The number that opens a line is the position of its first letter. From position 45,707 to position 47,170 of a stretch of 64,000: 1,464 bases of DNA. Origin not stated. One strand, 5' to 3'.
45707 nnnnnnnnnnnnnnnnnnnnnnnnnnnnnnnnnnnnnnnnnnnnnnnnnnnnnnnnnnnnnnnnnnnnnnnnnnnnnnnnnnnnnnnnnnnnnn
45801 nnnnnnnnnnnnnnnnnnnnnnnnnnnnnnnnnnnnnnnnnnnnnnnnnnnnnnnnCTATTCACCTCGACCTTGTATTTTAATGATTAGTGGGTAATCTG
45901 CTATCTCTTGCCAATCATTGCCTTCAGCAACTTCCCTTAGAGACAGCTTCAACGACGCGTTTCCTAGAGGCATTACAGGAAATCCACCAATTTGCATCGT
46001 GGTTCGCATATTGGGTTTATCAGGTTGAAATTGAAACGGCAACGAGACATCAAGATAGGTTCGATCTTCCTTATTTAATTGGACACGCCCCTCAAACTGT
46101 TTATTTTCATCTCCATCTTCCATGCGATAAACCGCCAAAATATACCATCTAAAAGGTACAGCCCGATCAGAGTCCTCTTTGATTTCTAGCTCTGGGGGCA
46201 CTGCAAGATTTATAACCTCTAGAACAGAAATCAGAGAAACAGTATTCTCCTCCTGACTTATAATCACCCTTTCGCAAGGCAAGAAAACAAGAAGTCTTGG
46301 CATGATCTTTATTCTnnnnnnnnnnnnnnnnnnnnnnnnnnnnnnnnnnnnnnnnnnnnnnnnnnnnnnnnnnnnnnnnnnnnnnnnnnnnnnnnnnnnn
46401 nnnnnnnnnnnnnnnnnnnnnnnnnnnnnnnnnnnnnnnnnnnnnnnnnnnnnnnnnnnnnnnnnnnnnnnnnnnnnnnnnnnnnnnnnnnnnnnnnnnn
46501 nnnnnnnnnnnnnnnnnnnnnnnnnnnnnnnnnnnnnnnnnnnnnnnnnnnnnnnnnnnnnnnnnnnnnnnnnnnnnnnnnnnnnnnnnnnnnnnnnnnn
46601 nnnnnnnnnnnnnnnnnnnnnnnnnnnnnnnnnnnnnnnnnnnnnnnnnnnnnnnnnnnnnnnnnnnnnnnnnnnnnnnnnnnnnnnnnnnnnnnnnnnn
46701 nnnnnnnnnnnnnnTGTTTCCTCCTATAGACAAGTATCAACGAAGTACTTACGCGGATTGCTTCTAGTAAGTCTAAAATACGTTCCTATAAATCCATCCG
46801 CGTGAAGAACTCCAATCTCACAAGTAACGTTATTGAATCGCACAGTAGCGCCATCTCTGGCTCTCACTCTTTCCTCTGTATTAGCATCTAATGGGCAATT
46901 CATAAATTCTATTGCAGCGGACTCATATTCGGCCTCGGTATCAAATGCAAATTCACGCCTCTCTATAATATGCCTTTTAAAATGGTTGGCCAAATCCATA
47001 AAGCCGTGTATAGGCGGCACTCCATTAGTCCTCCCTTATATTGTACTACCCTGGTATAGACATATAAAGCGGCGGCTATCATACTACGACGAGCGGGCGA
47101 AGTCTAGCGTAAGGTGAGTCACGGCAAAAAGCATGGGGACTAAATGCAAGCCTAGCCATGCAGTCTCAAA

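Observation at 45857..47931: AT-rich four-gene cassette beside an IS1595 transposase: an island within the island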

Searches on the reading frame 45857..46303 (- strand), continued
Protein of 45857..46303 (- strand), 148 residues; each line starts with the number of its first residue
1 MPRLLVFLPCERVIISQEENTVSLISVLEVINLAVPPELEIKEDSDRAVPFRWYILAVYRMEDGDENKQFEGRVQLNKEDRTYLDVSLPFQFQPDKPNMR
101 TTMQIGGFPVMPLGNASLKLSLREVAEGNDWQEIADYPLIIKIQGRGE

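Call 96: find_encoding_contigs(protein=P0274, flank=4000, max_places=4)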
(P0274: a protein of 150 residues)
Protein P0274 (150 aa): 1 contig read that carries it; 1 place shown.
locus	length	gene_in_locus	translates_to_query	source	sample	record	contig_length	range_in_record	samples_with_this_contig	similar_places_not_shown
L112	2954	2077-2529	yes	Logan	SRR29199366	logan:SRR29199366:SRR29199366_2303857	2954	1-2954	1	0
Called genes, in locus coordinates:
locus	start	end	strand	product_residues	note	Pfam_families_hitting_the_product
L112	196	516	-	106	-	-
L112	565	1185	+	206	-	PF12762:DDE_Tnp_IS1595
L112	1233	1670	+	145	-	-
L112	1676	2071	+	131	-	-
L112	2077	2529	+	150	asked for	-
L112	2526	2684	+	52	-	-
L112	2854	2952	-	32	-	?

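Call 97: find_encoding_contigs(protein=P0201, flank=4000, max_places=4)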
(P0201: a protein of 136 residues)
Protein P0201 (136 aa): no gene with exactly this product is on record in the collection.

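Call 98: find_encoding_contigs(protein=P0237, flank=4000, max_places=4)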
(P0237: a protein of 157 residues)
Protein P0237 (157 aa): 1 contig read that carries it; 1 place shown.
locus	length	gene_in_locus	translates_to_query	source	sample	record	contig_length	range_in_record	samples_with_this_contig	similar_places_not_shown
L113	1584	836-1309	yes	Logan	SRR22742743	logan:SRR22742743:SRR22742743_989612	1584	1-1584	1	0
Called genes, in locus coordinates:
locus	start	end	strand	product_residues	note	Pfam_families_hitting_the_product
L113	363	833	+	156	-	-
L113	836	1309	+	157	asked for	-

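Call 99: find_encoding_contigs(protein=P0160, flank=4000, max_places=4)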
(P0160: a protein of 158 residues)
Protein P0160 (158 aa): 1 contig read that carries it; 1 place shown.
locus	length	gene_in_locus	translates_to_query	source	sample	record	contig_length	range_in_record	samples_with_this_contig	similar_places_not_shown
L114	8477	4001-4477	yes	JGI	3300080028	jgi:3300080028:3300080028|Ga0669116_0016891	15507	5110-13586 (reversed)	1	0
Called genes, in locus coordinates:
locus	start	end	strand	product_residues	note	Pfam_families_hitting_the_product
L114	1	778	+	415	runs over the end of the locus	PF04389:Peptidase_M28, PF01546:Peptidase_M20, PF07687:M20_dimer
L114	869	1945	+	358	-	-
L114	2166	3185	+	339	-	PF00561:Abhydrolase_1, PF12697:Abhydrolase_6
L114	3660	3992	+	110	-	-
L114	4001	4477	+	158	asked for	-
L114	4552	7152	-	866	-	PF01624:MutS_I, PF05188:MutS_II, PF05192:MutS_III, PF05190:MutS_IV, PF00488:MutS_V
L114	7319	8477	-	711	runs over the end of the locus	PF01138:RNase_PH, PF03725:RNase_PH_C, PF03726:PNPase, PF01138:RNase_PH, PF00013:KH_1, PF00575:S1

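Call 105: search_dna_similar(query=window:45857-46303:-, collection=plasmids, mode=protein, max_evalue=0.001, max_rows=15)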
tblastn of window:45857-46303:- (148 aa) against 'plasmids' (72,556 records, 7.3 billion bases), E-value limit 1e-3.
No match.
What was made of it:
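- Tried and rejected: Gene 4 in plasmids: no match (call 105).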

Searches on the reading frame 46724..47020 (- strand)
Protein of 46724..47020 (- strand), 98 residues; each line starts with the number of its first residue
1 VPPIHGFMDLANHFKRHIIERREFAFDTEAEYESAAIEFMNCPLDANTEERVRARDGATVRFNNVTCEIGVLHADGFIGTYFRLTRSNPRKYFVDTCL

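Call 3: search_protein_families(library=pfam, proteins=[window:46724-47020:-], max_evalue=0.1)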
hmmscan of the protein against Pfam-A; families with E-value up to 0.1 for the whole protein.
window:46724-47020:- (98 aa): 0 families

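Call 4: search_protein_families(library=padloc, proteins=[window:46724-47020:-], max_evalue=0.1)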
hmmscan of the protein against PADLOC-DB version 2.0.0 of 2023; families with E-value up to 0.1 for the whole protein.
window:46724-47020:- (98 aa): 0 families

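Call 5: search_protein_families(library=ncbifam, proteins=[window:46724-47020:-], max_evalue=1)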
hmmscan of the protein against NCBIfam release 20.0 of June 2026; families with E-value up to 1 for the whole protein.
window:46724-47020:- (98 aa): 0 families

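Call 6: search_protein_families(library=phrogs, proteins=[window:46724-47020:-], max_evalue=1)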
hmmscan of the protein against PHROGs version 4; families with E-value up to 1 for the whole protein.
window:46724-47020:- (98 aa): 2 families
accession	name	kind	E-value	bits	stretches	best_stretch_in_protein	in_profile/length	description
phrog_15528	-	head and packaging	0.0021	17.5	1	9-86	702-776/794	portal protein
phrog_649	-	unknown function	0.054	15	1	25-41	45-61/63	-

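Call 8: search_solved_structures(query=window:46724-47020:-, max_evalue=10)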
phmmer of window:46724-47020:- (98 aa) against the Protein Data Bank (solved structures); distinct sequences matched with E-value up to 10: 2.
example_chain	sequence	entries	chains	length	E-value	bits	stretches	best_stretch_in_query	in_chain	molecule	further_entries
3wi5_A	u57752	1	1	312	0.95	13.1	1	14-81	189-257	Major outer membrane protein P.IB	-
3wi4_A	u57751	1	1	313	1.5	12.5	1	14-79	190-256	Major outer membrane protein P.IB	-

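Call 32: find_homologous_proteins(query=window:46724-47020:-, max_evalue=0.01)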
Query window:46724-47020:- (98 aa): 1 proteins with E <= 0.01 among 3 candidates.
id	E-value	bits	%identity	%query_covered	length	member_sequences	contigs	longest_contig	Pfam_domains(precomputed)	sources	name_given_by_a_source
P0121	1.4e-61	223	100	100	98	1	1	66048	-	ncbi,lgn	ncbi:MAG: hypothetical protein V7641_5040 [Blastocatellia bacterium]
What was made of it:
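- Tried and rejected: Word-indexed protein search for gene 2: found only itself (call 32).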

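Call 42: search_protein_families(library=pfam, proteins=[window:46724-47020:-], max_evalue=10)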
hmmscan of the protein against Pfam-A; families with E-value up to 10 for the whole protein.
window:46724-47020:- (98 aa): 1 family
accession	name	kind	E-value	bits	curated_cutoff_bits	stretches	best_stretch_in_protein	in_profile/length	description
PF24296.1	SrfA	-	0.2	12.2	27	1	29-54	24-49/73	SrfA protein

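Call 51: search_solved_structures(query=A4, max_evalue=10, show_alignments=2)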
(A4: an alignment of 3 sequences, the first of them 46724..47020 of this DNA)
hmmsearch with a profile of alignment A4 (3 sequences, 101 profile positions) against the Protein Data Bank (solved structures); distinct sequences matched with E-value up to 10: 7.
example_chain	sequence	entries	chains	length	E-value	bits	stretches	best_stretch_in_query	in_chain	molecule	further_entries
8ey4_A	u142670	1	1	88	0.0001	25.8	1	14-84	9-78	PT-VENN domain-containing protein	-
4xe9_A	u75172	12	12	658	1.1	12.8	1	54-85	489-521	Sialidase B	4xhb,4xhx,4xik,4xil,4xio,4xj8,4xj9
4xyx_A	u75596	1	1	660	1.1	12.8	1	54-85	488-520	Sialidase B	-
4xog_A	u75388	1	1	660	1.1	12.8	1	54-85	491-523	Sialidase B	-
4xma_A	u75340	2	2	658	1.1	12.8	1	54-85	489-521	Sialidase B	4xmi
2jkb_A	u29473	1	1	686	1.2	12.7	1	54-85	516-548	SIALIDASE B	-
2vw0_A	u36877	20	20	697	1.2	12.7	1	54-85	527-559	SIALIDASE B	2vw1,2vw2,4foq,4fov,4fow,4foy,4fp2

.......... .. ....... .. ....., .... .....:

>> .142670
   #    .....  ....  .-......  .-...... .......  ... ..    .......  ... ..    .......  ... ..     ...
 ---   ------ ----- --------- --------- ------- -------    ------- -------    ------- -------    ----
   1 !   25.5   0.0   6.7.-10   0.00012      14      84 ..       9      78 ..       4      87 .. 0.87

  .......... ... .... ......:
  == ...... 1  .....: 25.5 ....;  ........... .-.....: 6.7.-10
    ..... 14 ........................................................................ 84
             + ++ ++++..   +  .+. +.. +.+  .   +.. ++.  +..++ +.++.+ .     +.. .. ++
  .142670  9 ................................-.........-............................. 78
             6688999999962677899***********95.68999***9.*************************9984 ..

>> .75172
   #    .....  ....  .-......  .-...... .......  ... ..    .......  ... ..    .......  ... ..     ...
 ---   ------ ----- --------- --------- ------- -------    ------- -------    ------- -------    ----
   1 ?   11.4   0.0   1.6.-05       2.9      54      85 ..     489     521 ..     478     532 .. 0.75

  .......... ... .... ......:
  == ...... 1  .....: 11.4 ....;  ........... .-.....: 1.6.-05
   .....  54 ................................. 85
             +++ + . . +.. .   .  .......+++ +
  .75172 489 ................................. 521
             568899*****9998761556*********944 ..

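Call 63: search_solved_structures(query=A5, max_evalue=10, show_alignments=3)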
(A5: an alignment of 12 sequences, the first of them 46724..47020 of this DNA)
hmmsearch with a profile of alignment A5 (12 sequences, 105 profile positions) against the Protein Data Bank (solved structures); distinct sequences matched with E-value up to 10: 5.
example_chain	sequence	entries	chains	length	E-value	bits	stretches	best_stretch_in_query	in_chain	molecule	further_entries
8ey4_A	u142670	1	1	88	2.5e-11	47.1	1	15-86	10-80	PT-VENN domain-containing protein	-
6nl8_A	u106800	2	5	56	0.23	15.1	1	8-39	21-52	Immunoglobulin G-binding protein G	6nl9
8ug0_A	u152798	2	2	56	0.24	15.1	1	8-39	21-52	Beta 1 domain of streptococcal protein G (G beta 1) MCHetA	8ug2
6nla_A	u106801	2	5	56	0.25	15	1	8-39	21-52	Immunoglobulin G-binding protein G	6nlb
9i1w_Ll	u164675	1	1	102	1.1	13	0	49-68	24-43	Ribosomal protein eL39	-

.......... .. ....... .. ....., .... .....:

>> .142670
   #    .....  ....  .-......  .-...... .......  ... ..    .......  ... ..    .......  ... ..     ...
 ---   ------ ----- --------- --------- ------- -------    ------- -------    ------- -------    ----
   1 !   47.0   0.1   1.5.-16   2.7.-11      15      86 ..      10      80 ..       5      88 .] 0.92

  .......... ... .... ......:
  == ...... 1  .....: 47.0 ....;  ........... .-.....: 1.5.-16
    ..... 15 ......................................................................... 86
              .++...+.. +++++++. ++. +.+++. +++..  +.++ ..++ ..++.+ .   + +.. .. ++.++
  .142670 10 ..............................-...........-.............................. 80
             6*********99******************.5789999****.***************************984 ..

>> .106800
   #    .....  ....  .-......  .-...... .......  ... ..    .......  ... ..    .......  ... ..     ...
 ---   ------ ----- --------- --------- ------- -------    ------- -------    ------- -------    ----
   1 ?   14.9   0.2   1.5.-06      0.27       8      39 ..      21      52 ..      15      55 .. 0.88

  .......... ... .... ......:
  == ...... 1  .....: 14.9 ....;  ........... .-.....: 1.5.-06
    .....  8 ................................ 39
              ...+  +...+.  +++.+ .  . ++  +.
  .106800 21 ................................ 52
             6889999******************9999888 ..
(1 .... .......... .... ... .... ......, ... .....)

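Call 64: search_protein_families(library=pfam, alignment_id=A5, max_evalue=10)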
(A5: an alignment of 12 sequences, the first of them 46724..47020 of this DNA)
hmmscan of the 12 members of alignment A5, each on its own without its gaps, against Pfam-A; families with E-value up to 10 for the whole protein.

A. member 1, window:46724-47020:- (98 aa): 1 family
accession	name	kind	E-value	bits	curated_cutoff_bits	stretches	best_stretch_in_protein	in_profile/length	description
PF24296.1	SrfA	-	0.2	12.2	27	1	29-54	24-49/73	SrfA protein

B. families by the number of members that match (of 12 scanned): 4 families
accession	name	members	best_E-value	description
PF21920.2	Ski7_3rd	1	0.0098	Ski7 III domain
PF12833.13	HTH_18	1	0.048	Helix-turn-helix domain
PF18454.7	Mtd_N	1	0.089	Major tropism determinant N-terminal domain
PF24296.1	SrfA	1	0.2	SrfA protein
